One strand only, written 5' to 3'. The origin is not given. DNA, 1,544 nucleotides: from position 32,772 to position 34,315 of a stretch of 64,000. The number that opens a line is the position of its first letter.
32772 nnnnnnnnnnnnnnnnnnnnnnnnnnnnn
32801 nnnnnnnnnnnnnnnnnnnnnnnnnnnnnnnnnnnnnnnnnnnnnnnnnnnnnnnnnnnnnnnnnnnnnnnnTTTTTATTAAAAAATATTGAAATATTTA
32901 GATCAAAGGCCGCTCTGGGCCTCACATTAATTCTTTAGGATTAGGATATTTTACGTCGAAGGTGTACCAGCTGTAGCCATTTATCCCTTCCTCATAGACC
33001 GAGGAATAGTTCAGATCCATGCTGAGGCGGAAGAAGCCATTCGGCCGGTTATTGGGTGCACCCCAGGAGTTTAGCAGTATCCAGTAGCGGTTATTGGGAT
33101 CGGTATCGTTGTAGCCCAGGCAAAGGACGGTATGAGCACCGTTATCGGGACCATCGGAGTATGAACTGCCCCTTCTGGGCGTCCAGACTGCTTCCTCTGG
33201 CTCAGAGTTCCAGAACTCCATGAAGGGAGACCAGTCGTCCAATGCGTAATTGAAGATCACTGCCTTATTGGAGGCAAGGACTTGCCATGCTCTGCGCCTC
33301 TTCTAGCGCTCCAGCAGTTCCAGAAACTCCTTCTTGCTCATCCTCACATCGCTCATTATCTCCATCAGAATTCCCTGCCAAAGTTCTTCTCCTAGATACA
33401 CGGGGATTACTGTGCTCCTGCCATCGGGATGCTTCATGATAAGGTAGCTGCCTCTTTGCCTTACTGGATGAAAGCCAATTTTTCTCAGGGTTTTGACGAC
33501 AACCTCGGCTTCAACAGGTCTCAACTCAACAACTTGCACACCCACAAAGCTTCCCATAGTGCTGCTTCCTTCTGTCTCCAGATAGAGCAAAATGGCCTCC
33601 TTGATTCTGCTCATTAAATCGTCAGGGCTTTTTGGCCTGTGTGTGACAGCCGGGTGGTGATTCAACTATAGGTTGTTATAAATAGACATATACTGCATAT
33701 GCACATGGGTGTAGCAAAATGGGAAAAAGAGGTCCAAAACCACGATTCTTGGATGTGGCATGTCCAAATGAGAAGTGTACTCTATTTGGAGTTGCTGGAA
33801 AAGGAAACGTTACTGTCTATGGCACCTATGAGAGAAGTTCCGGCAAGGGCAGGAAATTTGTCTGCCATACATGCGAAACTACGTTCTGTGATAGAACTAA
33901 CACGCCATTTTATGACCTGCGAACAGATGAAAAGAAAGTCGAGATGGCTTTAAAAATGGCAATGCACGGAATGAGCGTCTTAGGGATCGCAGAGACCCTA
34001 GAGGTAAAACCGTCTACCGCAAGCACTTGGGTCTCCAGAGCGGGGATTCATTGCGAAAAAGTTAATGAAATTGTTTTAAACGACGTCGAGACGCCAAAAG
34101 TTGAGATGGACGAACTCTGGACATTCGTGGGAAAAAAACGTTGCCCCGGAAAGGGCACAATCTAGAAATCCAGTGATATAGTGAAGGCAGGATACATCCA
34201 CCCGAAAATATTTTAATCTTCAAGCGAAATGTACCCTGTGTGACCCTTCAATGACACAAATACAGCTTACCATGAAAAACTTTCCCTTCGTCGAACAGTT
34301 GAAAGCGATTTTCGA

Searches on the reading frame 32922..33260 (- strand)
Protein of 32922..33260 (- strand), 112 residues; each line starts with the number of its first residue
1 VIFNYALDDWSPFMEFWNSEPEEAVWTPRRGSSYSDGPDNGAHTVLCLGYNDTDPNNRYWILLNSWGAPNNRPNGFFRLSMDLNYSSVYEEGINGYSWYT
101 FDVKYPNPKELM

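Call 96: search_protein_families(library=pfam, proteins=[window:32922-33260:-], max_evalue=0.01)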
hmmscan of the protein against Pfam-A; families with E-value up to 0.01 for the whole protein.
window:32922-33260:- (112 aa): 1 family
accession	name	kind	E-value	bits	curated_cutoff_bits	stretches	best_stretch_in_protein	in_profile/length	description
PF00112.29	Peptidase_C1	-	6.1e-07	30.2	20.7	1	39-84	164-207/220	Papain family cysteine protease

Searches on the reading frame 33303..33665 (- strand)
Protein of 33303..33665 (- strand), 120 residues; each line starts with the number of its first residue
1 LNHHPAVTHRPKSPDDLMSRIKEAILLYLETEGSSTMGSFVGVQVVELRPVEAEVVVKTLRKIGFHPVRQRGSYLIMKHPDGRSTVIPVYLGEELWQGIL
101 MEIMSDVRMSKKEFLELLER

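Call 96: search_protein_families(library=pfam, proteins=[window:33303-33665:-], max_evalue=0.01)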
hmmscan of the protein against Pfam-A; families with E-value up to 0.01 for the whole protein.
window:33303-33665:- (120 aa): 1 family
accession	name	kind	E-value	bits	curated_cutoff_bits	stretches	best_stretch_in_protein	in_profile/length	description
PF07927.17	HicA_toxin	-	1.8e-11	44.4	27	1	56-106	4-55/58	HicA toxin of bacterial toxin-antitoxin,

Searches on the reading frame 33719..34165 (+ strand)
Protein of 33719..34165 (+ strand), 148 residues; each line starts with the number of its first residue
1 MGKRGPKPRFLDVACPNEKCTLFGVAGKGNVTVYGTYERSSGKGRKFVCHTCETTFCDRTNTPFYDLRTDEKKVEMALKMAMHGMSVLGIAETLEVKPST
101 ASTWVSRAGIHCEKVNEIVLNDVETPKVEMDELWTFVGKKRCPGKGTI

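Call 96: search_protein_families(library=pfam, proteins=[window:33719-34165:+], max_evalue=0.01)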
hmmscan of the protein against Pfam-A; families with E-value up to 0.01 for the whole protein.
window:33719-34165:+ (148 aa): 2 families
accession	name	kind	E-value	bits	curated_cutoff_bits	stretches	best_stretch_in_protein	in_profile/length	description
PF08281.18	Sigma70_r4_2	-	0.0017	18.4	25.7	1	75-108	16-50/54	Sigma-70, region 4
PF13384.12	HTH_23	-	0.0045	17.2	24.6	1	76-107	9-40/50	Homeodomain-like domain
